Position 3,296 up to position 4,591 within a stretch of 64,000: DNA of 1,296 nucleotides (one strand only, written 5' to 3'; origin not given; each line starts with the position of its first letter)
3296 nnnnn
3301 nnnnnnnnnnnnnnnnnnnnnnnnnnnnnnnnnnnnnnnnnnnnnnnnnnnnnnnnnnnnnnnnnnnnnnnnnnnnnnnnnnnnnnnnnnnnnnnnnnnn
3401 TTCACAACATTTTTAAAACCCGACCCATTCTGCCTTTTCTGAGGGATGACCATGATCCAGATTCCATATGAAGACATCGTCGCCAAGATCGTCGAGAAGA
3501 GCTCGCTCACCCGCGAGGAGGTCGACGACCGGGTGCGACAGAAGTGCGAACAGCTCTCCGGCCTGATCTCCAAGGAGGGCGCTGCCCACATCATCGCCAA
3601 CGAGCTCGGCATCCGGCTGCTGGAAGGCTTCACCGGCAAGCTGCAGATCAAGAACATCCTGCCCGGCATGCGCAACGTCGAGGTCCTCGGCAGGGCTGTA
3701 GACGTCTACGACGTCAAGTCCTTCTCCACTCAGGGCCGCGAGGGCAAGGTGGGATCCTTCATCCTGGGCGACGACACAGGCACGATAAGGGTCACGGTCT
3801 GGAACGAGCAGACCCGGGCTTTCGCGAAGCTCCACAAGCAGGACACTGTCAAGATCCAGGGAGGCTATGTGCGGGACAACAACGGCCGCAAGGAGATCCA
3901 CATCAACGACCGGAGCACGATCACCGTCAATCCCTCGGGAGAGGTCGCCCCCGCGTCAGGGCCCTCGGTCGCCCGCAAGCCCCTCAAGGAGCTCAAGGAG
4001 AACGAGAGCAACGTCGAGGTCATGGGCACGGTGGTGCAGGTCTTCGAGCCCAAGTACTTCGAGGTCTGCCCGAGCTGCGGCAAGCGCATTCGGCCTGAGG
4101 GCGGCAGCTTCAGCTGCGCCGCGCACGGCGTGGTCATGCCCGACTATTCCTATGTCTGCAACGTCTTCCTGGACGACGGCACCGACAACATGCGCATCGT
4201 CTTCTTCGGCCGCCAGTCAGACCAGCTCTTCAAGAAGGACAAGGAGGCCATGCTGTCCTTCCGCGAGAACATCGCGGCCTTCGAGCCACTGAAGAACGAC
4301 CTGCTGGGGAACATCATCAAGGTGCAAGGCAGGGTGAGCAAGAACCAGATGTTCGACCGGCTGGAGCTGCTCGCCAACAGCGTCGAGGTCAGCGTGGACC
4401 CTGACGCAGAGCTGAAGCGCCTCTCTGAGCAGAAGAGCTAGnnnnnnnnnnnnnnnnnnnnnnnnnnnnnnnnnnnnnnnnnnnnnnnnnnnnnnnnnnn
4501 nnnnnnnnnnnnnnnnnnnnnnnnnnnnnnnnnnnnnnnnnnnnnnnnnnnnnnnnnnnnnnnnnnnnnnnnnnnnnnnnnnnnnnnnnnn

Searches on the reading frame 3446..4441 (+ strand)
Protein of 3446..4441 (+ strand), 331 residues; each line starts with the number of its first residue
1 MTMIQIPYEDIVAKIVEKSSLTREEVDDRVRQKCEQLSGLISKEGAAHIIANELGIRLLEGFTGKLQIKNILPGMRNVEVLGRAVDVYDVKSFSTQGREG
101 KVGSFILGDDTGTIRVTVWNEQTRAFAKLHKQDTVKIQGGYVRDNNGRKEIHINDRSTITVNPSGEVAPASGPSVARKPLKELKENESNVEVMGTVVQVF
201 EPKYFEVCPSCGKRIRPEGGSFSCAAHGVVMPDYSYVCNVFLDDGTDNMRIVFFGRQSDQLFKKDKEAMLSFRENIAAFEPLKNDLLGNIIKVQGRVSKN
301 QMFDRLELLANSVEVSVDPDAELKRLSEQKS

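Call 52: search_protein_families(library=pfam, proteins=[window:3446-4441:+], max_evalue=0.0001)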
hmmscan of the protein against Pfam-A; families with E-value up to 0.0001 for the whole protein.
window:3446-4441:+ (331 aa): 3 families
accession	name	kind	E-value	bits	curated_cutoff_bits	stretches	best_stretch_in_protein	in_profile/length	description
PF01336.31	tRNA_anti-codon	-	1.5e-14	54.1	27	1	94-155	11-71/75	OB-fold nucleic acid binding domain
PF08646.16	Rep_fac-A_C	-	4.1e-06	27.1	28.5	0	201-301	14-120/146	Replication factor-A C terminal domain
PF16900.11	REPA_OB_2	-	1.2e-05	25.7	27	0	77-161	12-97/98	Replication protein A OB domain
